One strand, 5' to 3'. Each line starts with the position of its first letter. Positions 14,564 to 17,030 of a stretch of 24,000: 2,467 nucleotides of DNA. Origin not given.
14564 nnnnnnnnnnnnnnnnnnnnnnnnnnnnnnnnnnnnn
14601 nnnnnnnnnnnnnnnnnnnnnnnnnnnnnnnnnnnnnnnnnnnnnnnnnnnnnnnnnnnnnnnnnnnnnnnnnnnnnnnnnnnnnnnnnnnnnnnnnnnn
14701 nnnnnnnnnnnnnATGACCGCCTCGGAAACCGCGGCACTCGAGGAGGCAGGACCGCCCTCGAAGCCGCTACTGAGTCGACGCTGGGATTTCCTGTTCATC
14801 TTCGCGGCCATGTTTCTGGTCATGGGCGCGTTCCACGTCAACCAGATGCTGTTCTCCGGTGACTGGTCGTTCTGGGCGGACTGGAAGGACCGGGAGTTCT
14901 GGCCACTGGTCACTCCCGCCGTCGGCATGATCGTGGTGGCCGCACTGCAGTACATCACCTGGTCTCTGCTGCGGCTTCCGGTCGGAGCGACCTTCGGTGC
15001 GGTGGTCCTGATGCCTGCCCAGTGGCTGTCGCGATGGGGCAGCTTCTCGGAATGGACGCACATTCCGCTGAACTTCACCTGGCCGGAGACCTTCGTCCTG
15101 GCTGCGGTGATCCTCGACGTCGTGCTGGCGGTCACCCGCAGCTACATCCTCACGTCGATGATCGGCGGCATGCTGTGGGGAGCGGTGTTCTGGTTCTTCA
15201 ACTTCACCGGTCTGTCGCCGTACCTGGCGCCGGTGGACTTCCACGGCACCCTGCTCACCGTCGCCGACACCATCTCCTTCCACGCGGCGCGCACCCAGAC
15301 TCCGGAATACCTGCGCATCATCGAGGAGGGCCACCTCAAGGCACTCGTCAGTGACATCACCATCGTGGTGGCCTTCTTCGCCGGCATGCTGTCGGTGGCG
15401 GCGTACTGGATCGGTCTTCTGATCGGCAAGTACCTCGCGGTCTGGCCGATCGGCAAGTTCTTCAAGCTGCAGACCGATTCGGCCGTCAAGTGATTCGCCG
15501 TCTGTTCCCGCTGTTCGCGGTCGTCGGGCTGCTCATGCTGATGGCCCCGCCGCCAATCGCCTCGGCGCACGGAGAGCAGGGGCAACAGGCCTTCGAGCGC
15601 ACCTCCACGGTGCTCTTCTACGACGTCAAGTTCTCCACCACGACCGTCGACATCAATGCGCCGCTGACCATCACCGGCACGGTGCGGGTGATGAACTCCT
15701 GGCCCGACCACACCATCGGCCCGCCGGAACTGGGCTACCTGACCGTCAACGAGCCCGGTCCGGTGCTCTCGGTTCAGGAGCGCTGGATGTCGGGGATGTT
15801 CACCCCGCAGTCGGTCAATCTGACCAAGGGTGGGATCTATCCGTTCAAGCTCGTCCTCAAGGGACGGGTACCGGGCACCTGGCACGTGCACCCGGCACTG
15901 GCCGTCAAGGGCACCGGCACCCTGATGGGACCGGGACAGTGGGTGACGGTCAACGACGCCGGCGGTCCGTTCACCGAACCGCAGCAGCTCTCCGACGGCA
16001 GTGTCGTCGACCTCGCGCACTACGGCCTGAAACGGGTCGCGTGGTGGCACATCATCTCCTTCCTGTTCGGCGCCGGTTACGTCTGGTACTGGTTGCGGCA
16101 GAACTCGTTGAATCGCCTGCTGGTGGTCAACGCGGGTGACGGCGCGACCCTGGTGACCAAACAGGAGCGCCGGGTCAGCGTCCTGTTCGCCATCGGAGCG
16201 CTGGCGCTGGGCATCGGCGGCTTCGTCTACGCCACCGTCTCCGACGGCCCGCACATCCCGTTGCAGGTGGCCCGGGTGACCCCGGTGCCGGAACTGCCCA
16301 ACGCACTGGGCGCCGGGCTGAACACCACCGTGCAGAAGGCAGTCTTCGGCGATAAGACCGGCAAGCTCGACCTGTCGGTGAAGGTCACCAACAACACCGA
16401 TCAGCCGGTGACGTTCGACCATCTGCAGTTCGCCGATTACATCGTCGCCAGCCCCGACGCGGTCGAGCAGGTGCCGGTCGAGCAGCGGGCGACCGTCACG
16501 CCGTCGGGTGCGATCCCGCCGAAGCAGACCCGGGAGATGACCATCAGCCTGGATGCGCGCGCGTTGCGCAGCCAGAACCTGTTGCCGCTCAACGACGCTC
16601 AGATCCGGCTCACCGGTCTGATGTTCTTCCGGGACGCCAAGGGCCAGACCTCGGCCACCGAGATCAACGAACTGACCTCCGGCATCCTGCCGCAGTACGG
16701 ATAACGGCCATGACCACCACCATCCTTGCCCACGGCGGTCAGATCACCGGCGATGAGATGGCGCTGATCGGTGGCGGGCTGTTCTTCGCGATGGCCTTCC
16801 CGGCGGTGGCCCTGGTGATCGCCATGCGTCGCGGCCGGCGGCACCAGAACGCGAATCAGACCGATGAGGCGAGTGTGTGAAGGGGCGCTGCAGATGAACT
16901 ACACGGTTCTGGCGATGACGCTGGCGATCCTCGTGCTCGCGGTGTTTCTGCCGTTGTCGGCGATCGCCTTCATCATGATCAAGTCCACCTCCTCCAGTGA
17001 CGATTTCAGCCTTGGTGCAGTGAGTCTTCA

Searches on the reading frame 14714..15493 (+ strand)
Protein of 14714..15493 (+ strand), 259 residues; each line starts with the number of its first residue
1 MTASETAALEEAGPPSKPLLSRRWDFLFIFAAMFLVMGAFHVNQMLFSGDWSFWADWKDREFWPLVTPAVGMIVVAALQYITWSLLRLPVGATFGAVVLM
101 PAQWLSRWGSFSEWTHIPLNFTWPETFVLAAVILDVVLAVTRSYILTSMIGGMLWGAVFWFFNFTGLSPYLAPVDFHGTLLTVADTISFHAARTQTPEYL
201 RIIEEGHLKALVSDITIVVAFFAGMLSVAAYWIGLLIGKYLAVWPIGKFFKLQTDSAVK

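Call 4: search_protein_families(library=pfam, proteins=[window:14714-15493:+], max_evalue=1)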
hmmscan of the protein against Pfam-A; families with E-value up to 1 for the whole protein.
window:14714-15493:+ (259 aa): 1 family
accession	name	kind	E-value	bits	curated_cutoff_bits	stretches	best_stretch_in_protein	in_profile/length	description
PF02461.21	AMO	-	4.3e-63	213.9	27.5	1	20-242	10-232/238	Ammonia monooxygenase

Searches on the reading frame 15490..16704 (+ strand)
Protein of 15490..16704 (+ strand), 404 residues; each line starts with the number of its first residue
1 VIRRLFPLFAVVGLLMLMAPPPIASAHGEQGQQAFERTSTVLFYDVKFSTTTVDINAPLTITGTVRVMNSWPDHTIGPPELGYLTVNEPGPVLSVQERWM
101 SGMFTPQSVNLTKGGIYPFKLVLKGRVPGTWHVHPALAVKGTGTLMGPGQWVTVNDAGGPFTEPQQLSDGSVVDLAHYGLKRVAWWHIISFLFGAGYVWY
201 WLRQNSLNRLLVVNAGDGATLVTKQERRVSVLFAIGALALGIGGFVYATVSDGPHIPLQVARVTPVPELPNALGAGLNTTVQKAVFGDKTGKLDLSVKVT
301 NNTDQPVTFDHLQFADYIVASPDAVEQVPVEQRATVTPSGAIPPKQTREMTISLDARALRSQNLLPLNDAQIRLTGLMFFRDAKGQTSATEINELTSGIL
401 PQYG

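Call 4: search_protein_families(library=pfam, proteins=[window:15490-16704:+], max_evalue=1)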
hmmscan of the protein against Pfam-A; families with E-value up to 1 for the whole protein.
window:15490-16704:+ (404 aa): 2 families
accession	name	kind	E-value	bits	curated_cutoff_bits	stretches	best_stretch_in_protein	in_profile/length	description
PF04744.17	Monooxygenase_B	-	1.9e-94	317.4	22.7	1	28-393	1-373/380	Monooxygenase subunit B protein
PF08545.16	ACP_syn_III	-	0.081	13.3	24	1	191-240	10-59/80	3-Oxoacyl-[acyl-carrier-protein (ACP)] synthase III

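Call 102: search_dna_similar(query=window:15490-16704:+, collection=plasmids, mode=protein, max_rows=30, max_evalue=1e-10)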
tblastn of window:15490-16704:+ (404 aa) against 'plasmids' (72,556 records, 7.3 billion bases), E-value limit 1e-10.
Records with a match: 5; places in all: 5; records where one place covers at least 80% of the query: 5.
Best place of each record, by identity: 60-80% 2; <60% 3.
By first word of the organism name: Rhodococcus 2; Mycolicibacterium 1; Mycobacterium 1; Methylomagnum 1.
By predicted mobility (MOB-suite, as given by PLSDB): mobilizable 3; non-mobilizable 2.
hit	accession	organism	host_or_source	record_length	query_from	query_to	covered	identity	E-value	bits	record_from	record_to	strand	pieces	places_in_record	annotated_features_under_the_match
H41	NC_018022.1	Mycolicibacterium chubuense NBB4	-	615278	4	404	99%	63.3%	3e-151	480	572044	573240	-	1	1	methane monooxygenase/ammonia monooxygenase subunit B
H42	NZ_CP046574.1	Rhodococcus sp. WAY2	cell culture,bacterial consortium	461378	3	404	100%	59.7%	1e-154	490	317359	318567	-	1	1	methane monooxygenase/ammonia monooxygenase subunit B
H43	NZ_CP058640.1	Rhodococcus sp. ZPP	cell culture,soil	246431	11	404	98%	60.4%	2e-152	484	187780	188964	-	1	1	methane monooxygenase/ammonia monooxygenase subunit B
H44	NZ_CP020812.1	Mycobacterium dioxanotrophicus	Single cell,river sediment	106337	4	403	99%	50.9%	2e-118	385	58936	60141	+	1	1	methane monooxygenase/ammonia monooxygenase subunit B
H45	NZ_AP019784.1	Methylomagnum ishizawai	-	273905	1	403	100%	30.4%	7e-43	167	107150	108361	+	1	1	amoB: bacterial ammonia monooxygenase, subunit AmoB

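Call 103: get_annotated_region(hit=H43, flank=14000)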
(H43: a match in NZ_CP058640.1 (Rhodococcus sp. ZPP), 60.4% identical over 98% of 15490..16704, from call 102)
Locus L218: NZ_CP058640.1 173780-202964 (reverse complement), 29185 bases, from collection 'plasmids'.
description: Rhodococcus sp. ZPP plasmid pRZP1, complete sequence
organism: Rhodococcus sp. ZPP (NCBI taxid 2749906)
taxonomy: Bacteria; Actinomycetota; Actinomycetes; Mycobacteriales; Nocardiaceae; Rhodococcus; Rhodococcus sp. ZPP
host: -; source: cell culture,soil; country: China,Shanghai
typing (MOB-suite, as given by PLSDB): mobilizable; relaxase MOBP,MOBP
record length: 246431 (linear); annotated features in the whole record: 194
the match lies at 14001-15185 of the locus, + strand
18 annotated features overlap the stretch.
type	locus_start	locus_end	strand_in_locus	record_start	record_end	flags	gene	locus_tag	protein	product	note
CDS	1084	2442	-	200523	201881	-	-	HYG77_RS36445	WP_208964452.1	hypothetical protein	-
CDS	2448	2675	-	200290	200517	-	-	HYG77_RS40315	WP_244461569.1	hypothetical protein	-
CDS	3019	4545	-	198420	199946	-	-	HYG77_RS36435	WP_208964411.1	VWA domain-containing protein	-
CDS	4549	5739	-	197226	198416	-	-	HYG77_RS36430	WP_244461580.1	MoxR family ATPase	-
CDS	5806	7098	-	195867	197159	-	mdo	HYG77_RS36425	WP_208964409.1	NDMA-dependent methanol dehydrogenase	GO:0046170 - methanol catabolic process [Evidence IEA]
CDS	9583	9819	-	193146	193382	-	-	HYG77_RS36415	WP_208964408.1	transposase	GO:0006313 - DNA transposition [Evidence IEA]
CDS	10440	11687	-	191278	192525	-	-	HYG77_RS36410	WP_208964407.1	IS256 family transposase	-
CDS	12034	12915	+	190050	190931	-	-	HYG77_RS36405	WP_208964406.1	methane monooxygenase/ammonia monooxygenase subunit C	-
CDS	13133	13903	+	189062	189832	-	-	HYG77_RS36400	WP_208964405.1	methane monooxygenase/ammonia monooxygenase subunit A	-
CDS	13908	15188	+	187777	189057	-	-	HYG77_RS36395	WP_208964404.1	methane monooxygenase/ammonia monooxygenase subunit B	-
CDS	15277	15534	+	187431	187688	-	-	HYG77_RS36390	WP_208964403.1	hypothetical protein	-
CDS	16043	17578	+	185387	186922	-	-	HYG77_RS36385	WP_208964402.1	AMP-binding protein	-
CDS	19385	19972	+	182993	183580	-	-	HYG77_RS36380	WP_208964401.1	peroxiredoxin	-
CDS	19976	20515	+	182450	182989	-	-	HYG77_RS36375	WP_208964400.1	carboxymuconolactone decarboxylase family protein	-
CDS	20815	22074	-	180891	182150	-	-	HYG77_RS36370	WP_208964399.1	ISL3 family transposase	-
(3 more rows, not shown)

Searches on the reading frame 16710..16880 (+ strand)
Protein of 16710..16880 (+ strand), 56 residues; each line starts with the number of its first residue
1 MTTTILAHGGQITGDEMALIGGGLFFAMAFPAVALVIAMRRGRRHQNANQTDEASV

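Call 5: search_protein_families(library=ncbifam, proteins=[window:16710-16880:+], max_evalue=1)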
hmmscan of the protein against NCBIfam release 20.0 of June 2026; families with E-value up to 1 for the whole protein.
window:16710-16880:+ (56 aa): 0 families
